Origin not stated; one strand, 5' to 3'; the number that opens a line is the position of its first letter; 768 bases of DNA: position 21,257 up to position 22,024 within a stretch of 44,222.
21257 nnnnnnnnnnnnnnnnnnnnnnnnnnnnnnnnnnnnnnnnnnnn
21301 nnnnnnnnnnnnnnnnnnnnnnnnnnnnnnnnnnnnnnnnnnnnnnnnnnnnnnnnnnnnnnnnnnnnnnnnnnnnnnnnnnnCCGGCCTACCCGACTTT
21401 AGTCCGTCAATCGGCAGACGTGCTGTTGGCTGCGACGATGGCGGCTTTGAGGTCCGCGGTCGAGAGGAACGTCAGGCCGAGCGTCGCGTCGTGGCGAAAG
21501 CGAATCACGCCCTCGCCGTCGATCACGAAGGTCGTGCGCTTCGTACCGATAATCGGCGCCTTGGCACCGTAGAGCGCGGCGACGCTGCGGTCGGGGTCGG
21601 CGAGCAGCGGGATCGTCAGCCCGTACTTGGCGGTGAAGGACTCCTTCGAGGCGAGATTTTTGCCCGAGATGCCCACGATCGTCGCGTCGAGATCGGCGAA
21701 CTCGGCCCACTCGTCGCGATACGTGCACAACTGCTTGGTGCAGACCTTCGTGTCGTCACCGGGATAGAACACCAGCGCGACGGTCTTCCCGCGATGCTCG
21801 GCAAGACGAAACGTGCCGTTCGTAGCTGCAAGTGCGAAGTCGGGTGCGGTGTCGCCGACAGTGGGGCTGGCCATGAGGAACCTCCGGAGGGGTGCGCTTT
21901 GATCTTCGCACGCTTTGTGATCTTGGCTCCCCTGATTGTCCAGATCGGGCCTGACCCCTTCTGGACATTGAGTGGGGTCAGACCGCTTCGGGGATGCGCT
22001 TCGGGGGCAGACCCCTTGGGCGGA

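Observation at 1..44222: Entire 44.2-kb window is a spacer-less perfect palindrome (2 x 22,111 nt) duplicating 19 genes, including essential ones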

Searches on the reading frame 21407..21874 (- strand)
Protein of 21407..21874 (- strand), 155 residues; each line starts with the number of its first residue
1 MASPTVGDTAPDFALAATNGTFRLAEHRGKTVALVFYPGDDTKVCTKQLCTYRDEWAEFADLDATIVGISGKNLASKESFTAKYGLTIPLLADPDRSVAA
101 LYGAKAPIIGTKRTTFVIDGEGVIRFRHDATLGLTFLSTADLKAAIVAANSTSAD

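Call 6: search_protein_families(library=ncbifam, proteins=[window:21407-21874:-])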
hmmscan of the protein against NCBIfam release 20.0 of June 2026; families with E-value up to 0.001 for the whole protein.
window:21407-21874:- (155 aa): 12 families
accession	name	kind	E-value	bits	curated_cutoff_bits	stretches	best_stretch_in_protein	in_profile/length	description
NF053650.1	PerredPrxQDein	equivalog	1e-21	77.5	260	1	11-124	2-122/148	thioredoxin-dependent peroxiredoxin PrxQ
NF006960.0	PRK09437.1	equivalog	3.1e-17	62.9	140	1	4-125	4-133/156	thioredoxin-dependent thiol peroxidase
NF009668.0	PRK13189.1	equivalog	1.4e-16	60.5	211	1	3-125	9-140/224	peroxiredoxin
NF009669.0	PRK13190.1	equivalog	2.1e-16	59.8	261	1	6-126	5-132/203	putative peroxiredoxin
NF040737.1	peroxi_PrxU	equivalog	8.5e-14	51.8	270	1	5-125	37-169/233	thioredoxin-dependent peroxiredoxin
NF002854.0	PRK03147.1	subfamily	1.1e-11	44.9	170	1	5-127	37-155/176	thiol-disulfide oxidoreductase ResA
NF009670.0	PRK13191.1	equivalog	2e-10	40.5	374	1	4-126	7-138/215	putative peroxiredoxin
TIGR03137.1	AhpC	equivalog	2.4e-09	37.2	272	1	18-129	17-136/187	alkyl hydroperoxide reductase subunit C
NF011576.0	PRK15000.1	subfamily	6.1e-08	32.6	301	1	8-129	6-142/200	peroxiredoxin C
NF010122.0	PRK13599.1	equivalog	1.7e-07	30.9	456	1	6-126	9-138/220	peroxiredoxin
NF001808.0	PRK00522.1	equivalog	4.3e-06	26.2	123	1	3-124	17-143/167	thiol peroxidase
NF045827.1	perox_SUH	exception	9.8e-05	21.8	298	1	6-128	20-147/178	thiol peroxidase Prx-SUH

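Call 7: find_encoding_contigs(protein=window:21407-21874:-, flank=10000, max_places=10)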
Protein window:21407-21874:- (155 aa): 23 contigs read that carry it; 10 places shown.
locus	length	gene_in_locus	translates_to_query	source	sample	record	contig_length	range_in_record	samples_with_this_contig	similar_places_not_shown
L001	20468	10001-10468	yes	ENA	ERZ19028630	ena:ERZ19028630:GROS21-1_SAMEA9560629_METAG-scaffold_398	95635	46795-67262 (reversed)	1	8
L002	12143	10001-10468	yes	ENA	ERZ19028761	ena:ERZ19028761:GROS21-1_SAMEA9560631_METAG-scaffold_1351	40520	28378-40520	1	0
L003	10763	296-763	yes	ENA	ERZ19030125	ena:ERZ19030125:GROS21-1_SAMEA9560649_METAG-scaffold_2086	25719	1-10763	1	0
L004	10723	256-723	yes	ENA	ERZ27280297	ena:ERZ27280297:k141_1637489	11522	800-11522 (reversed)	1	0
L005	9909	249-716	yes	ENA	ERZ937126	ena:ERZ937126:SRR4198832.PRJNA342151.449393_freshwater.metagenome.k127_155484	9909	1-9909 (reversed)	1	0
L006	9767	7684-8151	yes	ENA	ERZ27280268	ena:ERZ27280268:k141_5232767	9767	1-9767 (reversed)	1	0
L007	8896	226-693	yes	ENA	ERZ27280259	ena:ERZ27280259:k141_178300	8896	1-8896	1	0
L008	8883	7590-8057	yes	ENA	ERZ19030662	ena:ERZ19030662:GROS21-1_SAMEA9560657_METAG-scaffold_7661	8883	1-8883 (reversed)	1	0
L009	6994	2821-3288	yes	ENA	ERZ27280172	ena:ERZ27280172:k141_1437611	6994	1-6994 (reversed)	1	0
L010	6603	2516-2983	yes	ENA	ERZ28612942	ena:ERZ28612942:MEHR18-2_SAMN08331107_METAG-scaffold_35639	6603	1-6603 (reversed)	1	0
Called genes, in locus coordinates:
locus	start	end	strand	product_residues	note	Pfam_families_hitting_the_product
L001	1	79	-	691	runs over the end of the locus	PF05378:Hydant_A_N, PF01968:Hydantoinase_A, PF19278:Hydant_A_C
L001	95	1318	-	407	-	PF02515:CoA_transf_3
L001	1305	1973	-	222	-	PF00392:GntR, PF07729:FCD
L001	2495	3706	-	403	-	PF02771:Acyl-CoA_dh_N, PF02770:Acyl-CoA_dh_M, PF00441:Acyl-CoA_dh_1, PF08028:Acyl-CoA_dh_2, PF22924:ACOX_C_alpha1 (faint)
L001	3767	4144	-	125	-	PF13279:4HBT_2, PF03061:4HBT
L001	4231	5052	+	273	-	PF01209:Ubie_methyltran, PF13489:Methyltransf_23, PF13847:Methyltransf_31, PF08241:Methyltransf_11, PF08242:Methyltransf_12, PF13649:Methyltransf_25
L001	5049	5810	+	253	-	PF13030:DUF3891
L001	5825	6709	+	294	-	PF05853:BKACE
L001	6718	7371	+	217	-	PF03824:NicO (weak)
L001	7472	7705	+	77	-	-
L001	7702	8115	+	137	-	PF01850:PIN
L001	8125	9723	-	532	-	PF07969:Amidohydro_3, PF01979:Amidohydro_1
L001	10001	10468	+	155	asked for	PF08534:Redoxin, PF00578:AhpC-TSA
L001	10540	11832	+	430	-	PF00483:NTP_transferase, PF01128:IspD, PF02348:CTP_transf_3 (weak), PF12804:NTP_transf_3, PF14602:Hexapep_2 (faint), PF25087:GMPPB_C (faint), PF00132:Hexapep (weak)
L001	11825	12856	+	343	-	PF13793:Pribosyltran_N, PF00156:Pribosyltran, PF14572:Pribosyl_synth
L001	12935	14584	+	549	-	PF00884:Sulfatase, PF16347:SGSH_C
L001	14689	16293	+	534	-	PF00884:Sulfatase, PF16347:SGSH_C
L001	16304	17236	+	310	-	-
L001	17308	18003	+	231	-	PF01386:Ribosomal_L25p, PF14693:Ribosomal_TL5_C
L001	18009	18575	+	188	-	PF01195:Pept_tRNA_hydro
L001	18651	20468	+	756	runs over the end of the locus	PF01315:Ald_Xan_dh_C, PF02738:MoCoBD_1, PF20256:MoCoBD_2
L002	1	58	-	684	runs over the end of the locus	PF05378:Hydant_A_N, PF01968:Hydantoinase_A, PF19278:Hydant_A_C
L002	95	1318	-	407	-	PF02515:CoA_transf_3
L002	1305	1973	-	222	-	PF00392:GntR, PF07729:FCD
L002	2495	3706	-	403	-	PF02771:Acyl-CoA_dh_N, PF02770:Acyl-CoA_dh_M, PF00441:Acyl-CoA_dh_1, PF08028:Acyl-CoA_dh_2, PF22924:ACOX_C_alpha1 (faint)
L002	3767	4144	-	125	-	PF13279:4HBT_2, PF03061:4HBT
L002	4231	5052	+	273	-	PF01209:Ubie_methyltran, PF13489:Methyltransf_23, PF13847:Methyltransf_31, PF08241:Methyltransf_11, PF08242:Methyltransf_12, PF13649:Methyltransf_25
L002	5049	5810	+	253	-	PF13030:DUF3891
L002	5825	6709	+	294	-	PF05853:BKACE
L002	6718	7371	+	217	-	PF03824:NicO (weak)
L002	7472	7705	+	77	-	-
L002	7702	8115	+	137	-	PF01850:PIN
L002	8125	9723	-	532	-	PF07969:Amidohydro_3, PF01979:Amidohydro_1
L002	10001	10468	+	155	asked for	PF08534:Redoxin, PF00578:AhpC-TSA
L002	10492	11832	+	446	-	PF00483:NTP_transferase, PF01128:IspD, PF02348:CTP_transf_3 (weak), PF12804:NTP_transf_3, PF14602:Hexapep_2 (faint), PF25087:GMPPB_C (faint), PF00132:Hexapep (weak)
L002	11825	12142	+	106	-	?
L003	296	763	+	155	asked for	PF08534:Redoxin, PF00578:AhpC-TSA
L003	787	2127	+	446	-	PF00483:NTP_transferase, PF01128:IspD, PF02348:CTP_transf_3 (weak), PF12804:NTP_transf_3, PF14602:Hexapep_2 (faint), PF25087:GMPPB_C (faint), PF00132:Hexapep (weak)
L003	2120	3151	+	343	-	PF13793:Pribosyltran_N, PF00156:Pribosyltran, PF14572:Pribosyl_synth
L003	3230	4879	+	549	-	PF00884:Sulfatase, PF16347:SGSH_C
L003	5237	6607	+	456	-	PF00884:Sulfatase, PF16347:SGSH_C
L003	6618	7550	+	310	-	-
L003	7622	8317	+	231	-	PF01386:Ribosomal_L25p, PF14693:Ribosomal_TL5_C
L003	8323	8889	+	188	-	PF01195:Pept_tRNA_hydro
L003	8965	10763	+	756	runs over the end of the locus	PF01315:Ald_Xan_dh_C, PF02738:MoCoBD_1, PF20256:MoCoBD_2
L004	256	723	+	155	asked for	PF08534:Redoxin, PF00578:AhpC-TSA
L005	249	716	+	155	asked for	PF08534:Redoxin, PF00578:AhpC-TSA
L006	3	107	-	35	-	?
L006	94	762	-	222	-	PF00392:GntR, PF07729:FCD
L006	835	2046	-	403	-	PF02771:Acyl-CoA_dh_N, PF02770:Acyl-CoA_dh_M, PF00441:Acyl-CoA_dh_1, PF08028:Acyl-CoA_dh_2, PF22924:ACOX_C_alpha1 (faint)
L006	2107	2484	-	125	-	PF13279:4HBT_2, PF03061:4HBT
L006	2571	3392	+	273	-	PF01209:Ubie_methyltran, PF13489:Methyltransf_23, PF13847:Methyltransf_31, PF08241:Methyltransf_11, PF08242:Methyltransf_12, PF13649:Methyltransf_25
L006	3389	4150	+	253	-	PF13030:DUF3891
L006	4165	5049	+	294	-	PF05853:BKACE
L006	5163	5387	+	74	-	PF09957:VapB_antitoxin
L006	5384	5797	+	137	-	PF01850:PIN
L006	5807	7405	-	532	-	PF07969:Amidohydro_3, PF01979:Amidohydro_1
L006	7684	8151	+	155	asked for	PF08534:Redoxin, PF00578:AhpC-TSA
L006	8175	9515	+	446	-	PF00483:NTP_transferase, PF01128:IspD, PF02348:CTP_transf_3, PF12804:NTP_transf_3, PF25087:GMPPB_C (faint), PF14602:Hexapep_2 (faint), PF00132:Hexapep (weak)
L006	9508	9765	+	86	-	?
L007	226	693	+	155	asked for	PF08534:Redoxin, PF00578:AhpC-TSA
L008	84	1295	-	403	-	PF02771:Acyl-CoA_dh_N, PF02770:Acyl-CoA_dh_M, PF00441:Acyl-CoA_dh_1, PF08028:Acyl-CoA_dh_2, PF22924:ACOX_C_alpha1 (faint)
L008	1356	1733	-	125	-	PF13279:4HBT_2, PF03061:4HBT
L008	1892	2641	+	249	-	PF13489:Methyltransf_23, PF01209:Ubie_methyltran, PF08241:Methyltransf_11, PF08242:Methyltransf_12, PF13649:Methyltransf_25, PF13847:Methyltransf_31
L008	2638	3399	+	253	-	PF13030:DUF3891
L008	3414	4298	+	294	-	PF05853:BKACE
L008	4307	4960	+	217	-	PF03824:NicO (weak)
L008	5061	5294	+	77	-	-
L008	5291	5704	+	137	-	PF01850:PIN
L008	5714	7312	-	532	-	PF07969:Amidohydro_3, PF01979:Amidohydro_1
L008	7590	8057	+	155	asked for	PF08534:Redoxin, PF00578:AhpC-TSA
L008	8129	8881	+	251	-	?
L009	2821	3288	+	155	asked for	PF08534:Redoxin, PF00578:AhpC-TSA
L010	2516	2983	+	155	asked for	PF08534:Redoxin, PF00578:AhpC-TSA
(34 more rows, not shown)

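Call 12: find_related_loci(query=window:21410-21874:-, collection=genome_contigs, flank=10000)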
Query window:21410-21874:- (155 aa) in genome_contigs; peptide patterns used: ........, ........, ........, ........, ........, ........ (x = any residue, [..] = any of these).
600 stretches matched a pattern (row limit reached: there are more); 446 encode a relative of the query (tblastn E <= 1e-3); the best 80 are kept; 80 distinct loci.
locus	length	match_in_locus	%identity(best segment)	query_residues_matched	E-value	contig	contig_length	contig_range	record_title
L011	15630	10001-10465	97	1-155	1e-98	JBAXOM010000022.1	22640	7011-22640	MAG: Thermoleophilia bacterium isolate ELA505 MAG505_22, whole genome shotgun sequence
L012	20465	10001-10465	98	1-155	6e-98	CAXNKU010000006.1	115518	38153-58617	MAG: Gaiellales bacterium isolate ME-04may21-LR-75 genome assembly, contig: ME-04may21-LR-C647, whole genome shotgun seq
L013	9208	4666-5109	75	1-148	1e-73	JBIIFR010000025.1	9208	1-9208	MAG: Gaiellales bacterium isolate ME2001-06-04pf_3300042445_group1_bin226 Rohwer_bin383_scaffold_6677_c1, whole genome s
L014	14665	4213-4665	72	1-151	3e-71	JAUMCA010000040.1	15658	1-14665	MAG: Thermoleophilia bacterium isolate P_THER2 NODE_8154_length_15658_cov_1.563261, whole genome shotgun sequence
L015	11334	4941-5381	62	1-146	2e-60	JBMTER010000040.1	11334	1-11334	MAG: Gaiellales bacterium isolate LKB_V2_S15_100percent_par_LKB_V2_S15_metabat.135 NODE_4025_length_11334_cov_5.269173,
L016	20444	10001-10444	51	4-151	4e-52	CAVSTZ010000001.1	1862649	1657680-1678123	MAG: uncultured Conexibacteraceae bacterium isolate MFD05513.bin.2.181 genome assembly, contig: contig_13254, whole geno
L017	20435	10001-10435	53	3-146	1e-46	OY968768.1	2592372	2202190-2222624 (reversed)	MAG: uncultured bacterium isolate MFD02581.bin.2.39 genome assembly, chromosome: 1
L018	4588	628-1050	52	3-142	4e-44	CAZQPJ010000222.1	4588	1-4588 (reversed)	MAG TPA_asm: uncultured Bifidobacterium sp. isolate SRP124364_co1_122 genome assembly, contig: NODE_24383_length_4588_co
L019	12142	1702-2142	52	1-146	4e-44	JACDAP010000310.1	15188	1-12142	MAG: Solirubrobacterales bacterium isolate MGR_bin259 SD2897-2912_k127_3481394, whole genome shotgun sequence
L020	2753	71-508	49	6-150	5e-43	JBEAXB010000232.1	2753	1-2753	MAG: Actinomycetota bacterium isolate NASQAN2011_265_F_bin.22 scaffold_8870, whole genome shotgun sequence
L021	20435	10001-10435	51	3-146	7e-41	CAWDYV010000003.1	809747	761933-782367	MAG: uncultured bacterium isolate MFD05747.bin.2.149 genome assembly, contig: contig_5312, whole genome shotgun sequence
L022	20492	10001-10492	44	1-148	1e-40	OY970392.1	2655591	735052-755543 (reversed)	MAG: uncultured Thermoleophilia bacterium isolate MFD10043.bin.2.27 genome assembly, chromosome: 1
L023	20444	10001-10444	47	1-148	1e-38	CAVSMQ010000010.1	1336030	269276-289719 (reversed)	MAG: uncultured Actinomycetes bacterium isolate MFD04935.bin.2.63 genome assembly, contig: contig_327, whole genome shot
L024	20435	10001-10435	49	6-149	2e-35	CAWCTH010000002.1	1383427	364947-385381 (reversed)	MAG: uncultured Acidimicrobiales bacterium isolate MFD05442.bin.2.293 genome assembly, contig: contig_1637, whole genome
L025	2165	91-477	45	4-124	8e-30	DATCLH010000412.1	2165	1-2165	MAG TPA_asm: Thermaerobacter sp. isolate SMAG_U7117 k141_518626, whole genome shotgun sequence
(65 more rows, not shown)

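Call 19: find_related_loci(query=window:21410-21874:-, collection=metagenome_contigs, flank=3000)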
Query window:21410-21874:- (155 aa) in metagenome_contigs; peptide patterns used: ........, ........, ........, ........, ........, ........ (x = any residue, [..] = any of these).
600 stretches matched a pattern (row limit reached: there are more); 469 encode a relative of the query (tblastn E <= 1e-3); the best 80 are kept; 80 distinct loci.
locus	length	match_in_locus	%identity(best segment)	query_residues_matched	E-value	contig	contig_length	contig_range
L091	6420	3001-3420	52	3-142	1e-49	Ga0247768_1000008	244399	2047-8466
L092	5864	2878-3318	50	1-146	8e-43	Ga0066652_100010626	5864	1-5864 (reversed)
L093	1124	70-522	46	6-154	3e-38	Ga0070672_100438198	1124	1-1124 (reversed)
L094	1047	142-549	46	1-136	7e-35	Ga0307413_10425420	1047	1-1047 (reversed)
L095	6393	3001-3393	44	6-134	4e-30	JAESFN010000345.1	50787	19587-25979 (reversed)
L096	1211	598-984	43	4-124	4e-29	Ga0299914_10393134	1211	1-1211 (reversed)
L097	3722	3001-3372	44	5-125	2e-28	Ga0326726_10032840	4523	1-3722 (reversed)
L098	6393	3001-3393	43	6-134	2e-28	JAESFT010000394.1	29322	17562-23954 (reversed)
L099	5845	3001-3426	42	6-152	3e-28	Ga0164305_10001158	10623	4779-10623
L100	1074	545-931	43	5-125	6e-29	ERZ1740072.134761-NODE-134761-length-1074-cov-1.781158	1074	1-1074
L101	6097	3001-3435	41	3-152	4e-27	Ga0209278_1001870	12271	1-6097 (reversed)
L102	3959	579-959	43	7-125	8e-27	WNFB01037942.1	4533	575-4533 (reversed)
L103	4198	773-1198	41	6-152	8e-27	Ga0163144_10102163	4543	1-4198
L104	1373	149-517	43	6-125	4e-27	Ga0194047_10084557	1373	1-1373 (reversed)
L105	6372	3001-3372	42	5-124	1e-26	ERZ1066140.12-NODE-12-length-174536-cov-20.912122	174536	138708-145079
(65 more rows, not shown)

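Call 27: find_homologous_proteins(query=L006:5807-7405:-, max_evalue=1e-100)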
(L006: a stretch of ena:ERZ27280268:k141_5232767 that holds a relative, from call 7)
Query L006:5807-7405:- (532 aa): 1498 proteins with E <= 1e-100 among 8000 candidates; the best 120 are listed.
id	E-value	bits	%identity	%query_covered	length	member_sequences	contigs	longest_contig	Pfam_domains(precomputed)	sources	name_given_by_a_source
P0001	0.0e+0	1191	97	100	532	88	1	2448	PF07969.18,PF01979.27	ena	-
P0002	0.0e+0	1079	89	100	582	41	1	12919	PF07969.18,PF01979.27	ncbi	-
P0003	0.0e+0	1069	87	100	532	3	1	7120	PF07969.18,PF01979.27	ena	-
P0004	0.0e+0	1023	83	100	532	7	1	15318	PF07969.18,PF01979.27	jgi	-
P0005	2.0e-293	992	80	100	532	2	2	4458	PF07969.18,PF01979.27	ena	-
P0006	1.3e-284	963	79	100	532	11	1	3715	PF07969.18,PF01979.27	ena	-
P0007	1.2e-282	957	77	100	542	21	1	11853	PF07969.18,PF01979.27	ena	-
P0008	4.4e-282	955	79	100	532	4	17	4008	PF07969.18,PF01979.27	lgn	-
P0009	3.9e-281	952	78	100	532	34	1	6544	PF07969.18,PF01979.27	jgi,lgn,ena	-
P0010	1.1e-280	950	77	100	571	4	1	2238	PF07969.18,PF01979.27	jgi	-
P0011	1.4e-278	943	76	100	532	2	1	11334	PF07969.18,PF01979.27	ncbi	ncbi:MAG: amidohydrolase [Gaiellales bacterium]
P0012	2.1e-276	936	76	100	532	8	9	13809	PF07969.18,PF01979.27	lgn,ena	-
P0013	3.0e-274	929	75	100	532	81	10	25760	PF07969.18,PF01979.27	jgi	jgi:predicted amidohydrolase YtcJ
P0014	5.5e-273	925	76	100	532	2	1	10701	PF07969.18,PF01979.27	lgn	-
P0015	3.0e-271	919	75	97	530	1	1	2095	PF07969.18,PF01979.27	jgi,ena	-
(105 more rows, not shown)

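Call 28: find_encoding_contigs(protein=P0001, flank=10000, max_places=10)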
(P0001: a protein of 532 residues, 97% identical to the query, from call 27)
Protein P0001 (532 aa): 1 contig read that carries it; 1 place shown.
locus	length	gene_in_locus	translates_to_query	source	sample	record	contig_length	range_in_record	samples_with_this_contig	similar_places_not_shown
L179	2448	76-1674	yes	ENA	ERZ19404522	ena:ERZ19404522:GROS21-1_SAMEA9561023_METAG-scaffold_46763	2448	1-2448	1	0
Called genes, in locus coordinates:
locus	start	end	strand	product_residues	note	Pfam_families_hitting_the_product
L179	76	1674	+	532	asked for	PF07969:Amidohydro_3, PF01979:Amidohydro_1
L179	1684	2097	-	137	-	PF01850:PIN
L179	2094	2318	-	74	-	PF09957:VapB_antitoxin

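Call 29: list_cluster_members(proteins=[P0001])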
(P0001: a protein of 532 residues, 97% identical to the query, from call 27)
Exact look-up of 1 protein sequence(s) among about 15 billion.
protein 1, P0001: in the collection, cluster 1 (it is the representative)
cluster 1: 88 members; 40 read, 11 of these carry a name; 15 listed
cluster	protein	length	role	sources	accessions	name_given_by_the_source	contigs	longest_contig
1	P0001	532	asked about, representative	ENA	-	-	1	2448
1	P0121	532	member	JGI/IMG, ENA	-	predicted amidohydrolase YtcJ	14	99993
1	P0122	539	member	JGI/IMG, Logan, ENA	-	predicted amidohydrolase YtcJ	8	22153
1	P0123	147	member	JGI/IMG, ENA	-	predicted amidohydrolase YtcJ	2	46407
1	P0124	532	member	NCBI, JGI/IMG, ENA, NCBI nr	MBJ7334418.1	MAG: amidohydrolase [Thermoleophilia bacterium] | amidohydrolase [Thermoleophilia bacterium]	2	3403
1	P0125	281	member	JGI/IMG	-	hypothetical protein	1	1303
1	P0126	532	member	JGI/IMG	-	predicted amidohydrolase YtcJ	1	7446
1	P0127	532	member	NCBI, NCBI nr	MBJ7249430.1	MAG: amidohydrolase [Thermoleophilia bacterium] | amidohydrolase [Thermoleophilia bacterium]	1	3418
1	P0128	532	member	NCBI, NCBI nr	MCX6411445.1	MAG: amidohydrolase [Actinobacteria bacterium] | amidohydrolase [Actinomycetota bacterium]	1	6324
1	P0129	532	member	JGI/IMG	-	predicted amidohydrolase YtcJ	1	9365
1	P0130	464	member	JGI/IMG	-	predicted amidohydrolase YtcJ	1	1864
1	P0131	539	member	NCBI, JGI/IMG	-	predicted amidohydrolase YtcJ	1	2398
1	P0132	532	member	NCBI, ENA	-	-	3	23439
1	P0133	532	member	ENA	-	-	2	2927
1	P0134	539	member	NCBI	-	-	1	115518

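Call 31: find_encoding_contigs(protein=P0132, flank=6000, max_places=6)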
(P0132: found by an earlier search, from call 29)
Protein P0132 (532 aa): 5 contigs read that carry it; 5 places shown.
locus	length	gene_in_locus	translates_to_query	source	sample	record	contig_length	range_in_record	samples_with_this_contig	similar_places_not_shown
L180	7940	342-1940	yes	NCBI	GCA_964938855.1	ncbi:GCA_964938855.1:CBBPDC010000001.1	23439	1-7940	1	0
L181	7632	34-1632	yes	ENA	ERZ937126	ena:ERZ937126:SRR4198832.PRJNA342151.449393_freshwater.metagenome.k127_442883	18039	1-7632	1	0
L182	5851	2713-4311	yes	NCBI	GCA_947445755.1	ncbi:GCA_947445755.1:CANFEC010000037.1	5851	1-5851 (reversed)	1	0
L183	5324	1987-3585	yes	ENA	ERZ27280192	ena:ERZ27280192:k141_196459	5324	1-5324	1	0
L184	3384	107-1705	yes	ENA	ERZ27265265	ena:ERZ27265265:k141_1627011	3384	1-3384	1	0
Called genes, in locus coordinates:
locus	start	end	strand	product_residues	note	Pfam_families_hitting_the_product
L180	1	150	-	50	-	?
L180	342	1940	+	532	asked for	PF07969:Amidohydro_3, PF01979:Amidohydro_1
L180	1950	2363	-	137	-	PF01850:PIN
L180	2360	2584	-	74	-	PF09957:VapB_antitoxin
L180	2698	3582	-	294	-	PF05853:BKACE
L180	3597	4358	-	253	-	PF13030:DUF3891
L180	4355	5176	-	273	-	PF01209:Ubie_methyltran, PF13489:Methyltransf_23, PF13847:Methyltransf_31, PF08241:Methyltransf_11, PF08242:Methyltransf_12, PF13649:Methyltransf_25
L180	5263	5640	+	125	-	PF13279:4HBT_2, PF03061:4HBT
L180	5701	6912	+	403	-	PF02771:Acyl-CoA_dh_N, PF02770:Acyl-CoA_dh_M, PF00441:Acyl-CoA_dh_1, PF08028:Acyl-CoA_dh_2, PF22924:ACOX_C_alpha1 (faint)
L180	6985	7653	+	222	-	PF00392:GntR, PF07729:FCD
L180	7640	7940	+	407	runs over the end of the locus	PF02515:CoA_transf_3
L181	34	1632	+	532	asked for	PF07969:Amidohydro_3, PF01979:Amidohydro_1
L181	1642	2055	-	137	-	PF01850:PIN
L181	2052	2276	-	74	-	PF09957:VapB_antitoxin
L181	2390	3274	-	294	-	PF05853:BKACE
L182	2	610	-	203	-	?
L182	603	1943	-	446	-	PF00483:NTP_transferase, PF01128:IspD, PF02348:CTP_transf_3, PF12804:NTP_transf_3, PF25087:GMPPB_C (faint), PF14602:Hexapep_2 (faint), PF00132:Hexapep (weak)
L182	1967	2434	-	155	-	PF08534:Redoxin, PF00578:AhpC-TSA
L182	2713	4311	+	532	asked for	PF07969:Amidohydro_3, PF01979:Amidohydro_1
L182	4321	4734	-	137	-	PF01850:PIN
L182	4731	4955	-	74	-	PF09957:VapB_antitoxin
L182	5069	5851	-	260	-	?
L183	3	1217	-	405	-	?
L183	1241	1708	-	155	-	PF08534:Redoxin, PF00578:AhpC-TSA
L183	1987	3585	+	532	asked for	PF07969:Amidohydro_3, PF01979:Amidohydro_1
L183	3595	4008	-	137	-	PF01850:PIN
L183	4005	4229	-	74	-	PF09957:VapB_antitoxin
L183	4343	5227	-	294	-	PF05853:BKACE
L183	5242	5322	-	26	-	?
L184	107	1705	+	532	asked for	PF07969:Amidohydro_3, PF01979:Amidohydro_1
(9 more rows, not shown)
